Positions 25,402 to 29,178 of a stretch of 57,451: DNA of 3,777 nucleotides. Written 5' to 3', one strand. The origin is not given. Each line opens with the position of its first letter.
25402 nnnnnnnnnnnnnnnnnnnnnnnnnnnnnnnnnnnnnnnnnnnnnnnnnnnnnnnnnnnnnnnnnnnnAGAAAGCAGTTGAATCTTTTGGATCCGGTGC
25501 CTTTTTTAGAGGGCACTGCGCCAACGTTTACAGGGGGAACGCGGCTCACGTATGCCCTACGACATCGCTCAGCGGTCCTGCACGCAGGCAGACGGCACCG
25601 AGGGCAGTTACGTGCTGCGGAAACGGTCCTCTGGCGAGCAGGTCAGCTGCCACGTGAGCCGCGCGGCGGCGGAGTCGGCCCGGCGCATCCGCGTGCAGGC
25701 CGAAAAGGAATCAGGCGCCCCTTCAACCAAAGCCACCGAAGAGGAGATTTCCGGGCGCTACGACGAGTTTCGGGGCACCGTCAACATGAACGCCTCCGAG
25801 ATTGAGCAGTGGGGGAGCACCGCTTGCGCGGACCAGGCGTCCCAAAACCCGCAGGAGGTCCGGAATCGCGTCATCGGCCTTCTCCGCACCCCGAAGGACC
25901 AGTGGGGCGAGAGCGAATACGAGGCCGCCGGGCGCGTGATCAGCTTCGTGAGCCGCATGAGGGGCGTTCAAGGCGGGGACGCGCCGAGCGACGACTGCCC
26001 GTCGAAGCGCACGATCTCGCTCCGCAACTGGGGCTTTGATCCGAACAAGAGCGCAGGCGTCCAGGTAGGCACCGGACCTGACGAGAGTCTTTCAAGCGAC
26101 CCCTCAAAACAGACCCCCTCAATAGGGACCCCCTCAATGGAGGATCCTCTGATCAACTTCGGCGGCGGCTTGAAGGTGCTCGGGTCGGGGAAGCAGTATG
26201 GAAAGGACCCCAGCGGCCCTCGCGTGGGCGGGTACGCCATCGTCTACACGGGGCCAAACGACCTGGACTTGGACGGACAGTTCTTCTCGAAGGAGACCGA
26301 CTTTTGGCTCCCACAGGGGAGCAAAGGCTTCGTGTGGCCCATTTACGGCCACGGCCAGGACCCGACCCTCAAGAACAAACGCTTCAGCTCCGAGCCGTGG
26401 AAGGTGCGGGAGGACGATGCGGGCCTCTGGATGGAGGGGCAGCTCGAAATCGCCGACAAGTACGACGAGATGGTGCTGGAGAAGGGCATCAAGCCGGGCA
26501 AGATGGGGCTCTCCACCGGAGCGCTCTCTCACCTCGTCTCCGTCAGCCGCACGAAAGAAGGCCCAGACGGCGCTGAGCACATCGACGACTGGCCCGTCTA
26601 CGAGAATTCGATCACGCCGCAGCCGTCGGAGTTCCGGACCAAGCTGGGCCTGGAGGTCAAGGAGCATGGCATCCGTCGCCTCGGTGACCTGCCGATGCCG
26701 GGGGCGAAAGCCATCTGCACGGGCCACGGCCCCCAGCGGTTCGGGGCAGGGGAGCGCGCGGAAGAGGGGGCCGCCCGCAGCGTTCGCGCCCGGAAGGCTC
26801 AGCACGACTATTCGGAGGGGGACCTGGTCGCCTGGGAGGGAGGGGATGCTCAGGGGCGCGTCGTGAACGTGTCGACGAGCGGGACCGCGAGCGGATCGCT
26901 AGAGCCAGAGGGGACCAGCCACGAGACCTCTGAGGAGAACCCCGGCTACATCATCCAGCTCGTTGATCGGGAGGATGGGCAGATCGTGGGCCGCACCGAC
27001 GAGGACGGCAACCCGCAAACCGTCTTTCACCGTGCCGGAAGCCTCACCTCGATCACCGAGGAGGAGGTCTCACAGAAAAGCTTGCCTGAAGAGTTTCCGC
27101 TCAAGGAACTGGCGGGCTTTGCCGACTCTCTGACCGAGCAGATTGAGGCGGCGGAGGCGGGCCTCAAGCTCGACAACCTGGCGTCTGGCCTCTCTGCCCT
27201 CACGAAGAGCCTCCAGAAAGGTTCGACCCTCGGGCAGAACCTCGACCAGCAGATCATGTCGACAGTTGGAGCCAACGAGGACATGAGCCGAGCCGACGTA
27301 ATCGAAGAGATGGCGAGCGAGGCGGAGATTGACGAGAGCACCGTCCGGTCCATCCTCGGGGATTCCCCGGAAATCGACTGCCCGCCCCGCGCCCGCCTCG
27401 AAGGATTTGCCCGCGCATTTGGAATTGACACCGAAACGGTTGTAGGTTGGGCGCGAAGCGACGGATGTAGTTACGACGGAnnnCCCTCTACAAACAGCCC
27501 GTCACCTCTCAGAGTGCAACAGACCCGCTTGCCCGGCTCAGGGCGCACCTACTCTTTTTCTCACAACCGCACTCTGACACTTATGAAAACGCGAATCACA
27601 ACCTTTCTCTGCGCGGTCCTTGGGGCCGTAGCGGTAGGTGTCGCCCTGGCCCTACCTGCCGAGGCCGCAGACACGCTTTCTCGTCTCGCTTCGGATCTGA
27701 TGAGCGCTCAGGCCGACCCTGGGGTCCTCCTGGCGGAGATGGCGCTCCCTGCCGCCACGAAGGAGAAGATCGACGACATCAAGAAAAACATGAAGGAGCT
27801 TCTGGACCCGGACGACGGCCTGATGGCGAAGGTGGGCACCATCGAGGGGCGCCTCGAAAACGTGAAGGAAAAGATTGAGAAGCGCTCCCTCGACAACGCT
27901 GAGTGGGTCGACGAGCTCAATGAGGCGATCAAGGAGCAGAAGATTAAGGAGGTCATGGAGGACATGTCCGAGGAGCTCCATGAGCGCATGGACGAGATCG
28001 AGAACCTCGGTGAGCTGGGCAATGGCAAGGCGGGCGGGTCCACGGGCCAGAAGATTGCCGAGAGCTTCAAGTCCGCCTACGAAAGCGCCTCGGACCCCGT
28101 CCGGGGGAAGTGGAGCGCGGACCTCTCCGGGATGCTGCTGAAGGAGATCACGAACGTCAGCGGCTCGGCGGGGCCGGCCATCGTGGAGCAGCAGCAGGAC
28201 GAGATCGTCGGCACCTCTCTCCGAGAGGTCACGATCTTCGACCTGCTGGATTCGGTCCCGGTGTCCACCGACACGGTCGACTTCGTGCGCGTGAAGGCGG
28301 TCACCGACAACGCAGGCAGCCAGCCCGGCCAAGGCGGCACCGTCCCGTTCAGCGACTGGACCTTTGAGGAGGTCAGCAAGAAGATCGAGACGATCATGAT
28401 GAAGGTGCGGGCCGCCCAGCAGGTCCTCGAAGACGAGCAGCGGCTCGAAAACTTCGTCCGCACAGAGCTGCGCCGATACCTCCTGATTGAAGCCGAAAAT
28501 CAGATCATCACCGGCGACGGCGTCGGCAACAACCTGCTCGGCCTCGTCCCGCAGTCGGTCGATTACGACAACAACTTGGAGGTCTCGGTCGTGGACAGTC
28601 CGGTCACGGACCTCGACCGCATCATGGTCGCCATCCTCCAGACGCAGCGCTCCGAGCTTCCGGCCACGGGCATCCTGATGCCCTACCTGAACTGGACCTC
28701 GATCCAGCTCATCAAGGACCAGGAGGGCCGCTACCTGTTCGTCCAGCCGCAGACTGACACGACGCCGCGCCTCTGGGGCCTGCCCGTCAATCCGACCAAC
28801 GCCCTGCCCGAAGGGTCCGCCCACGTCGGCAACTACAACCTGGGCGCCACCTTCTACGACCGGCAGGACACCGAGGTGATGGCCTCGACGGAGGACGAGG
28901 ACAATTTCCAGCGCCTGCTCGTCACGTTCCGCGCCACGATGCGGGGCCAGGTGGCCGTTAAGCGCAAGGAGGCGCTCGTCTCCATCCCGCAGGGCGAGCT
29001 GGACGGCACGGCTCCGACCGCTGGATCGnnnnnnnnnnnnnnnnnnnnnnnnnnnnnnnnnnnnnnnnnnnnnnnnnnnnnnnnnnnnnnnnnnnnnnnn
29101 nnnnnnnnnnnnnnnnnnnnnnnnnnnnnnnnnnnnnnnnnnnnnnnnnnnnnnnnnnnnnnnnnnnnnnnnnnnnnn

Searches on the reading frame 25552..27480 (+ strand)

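Call 20: search_protein_families(library=pfam, proteins=[window:25552-27480:+], max_evalue=0.001)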
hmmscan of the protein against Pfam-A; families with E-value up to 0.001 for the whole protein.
window:25552-27480:+ (643 aa): 1 family
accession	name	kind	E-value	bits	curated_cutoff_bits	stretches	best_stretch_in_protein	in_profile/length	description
PF11338.13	DUF3140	-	8.1e-05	23.4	25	1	72-139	1-74/92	Protein of unknown function (DUF3140)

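Call 86: search_protein_families(library=pfam, proteins=[window:25552-27480:+], max_evalue=5)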
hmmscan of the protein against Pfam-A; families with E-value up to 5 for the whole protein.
window:25552-27480:+ (643 aa): 5 families
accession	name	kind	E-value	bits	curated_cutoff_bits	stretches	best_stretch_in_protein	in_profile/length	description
PF11338.13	DUF3140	-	8.1e-05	23.4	25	1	72-139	1-74/92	Protein of unknown function (DUF3140)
PF11160.13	Hva1_TUDOR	-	0.0045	17.5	24.1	1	428-469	8-45/59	Hypervirulence associated proteins TUDOR domain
PF03965.22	Penicillinase_R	-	0.037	14.8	22.6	1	564-603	4-43/115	Penicillinase repressor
PF25370.1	HTH_74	-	0.076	13.4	25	1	579-607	6-34/41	HTH three-helical bundle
PF00989.32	PAS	-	0.18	12.3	22.6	1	483-536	18-71/113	PAS fold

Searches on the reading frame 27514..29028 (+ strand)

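Call 20: search_protein_families(library=pfam, proteins=[window:27514-29028:+], max_evalue=0.001)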
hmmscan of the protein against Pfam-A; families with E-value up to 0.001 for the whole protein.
window:27514-29028:+ (505 aa): 1 family
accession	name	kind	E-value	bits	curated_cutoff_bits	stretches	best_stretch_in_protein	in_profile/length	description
PF05065.19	Phage_capsid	-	1.7e-35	123.2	24.2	1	222-489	4-276/280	Phage capsid family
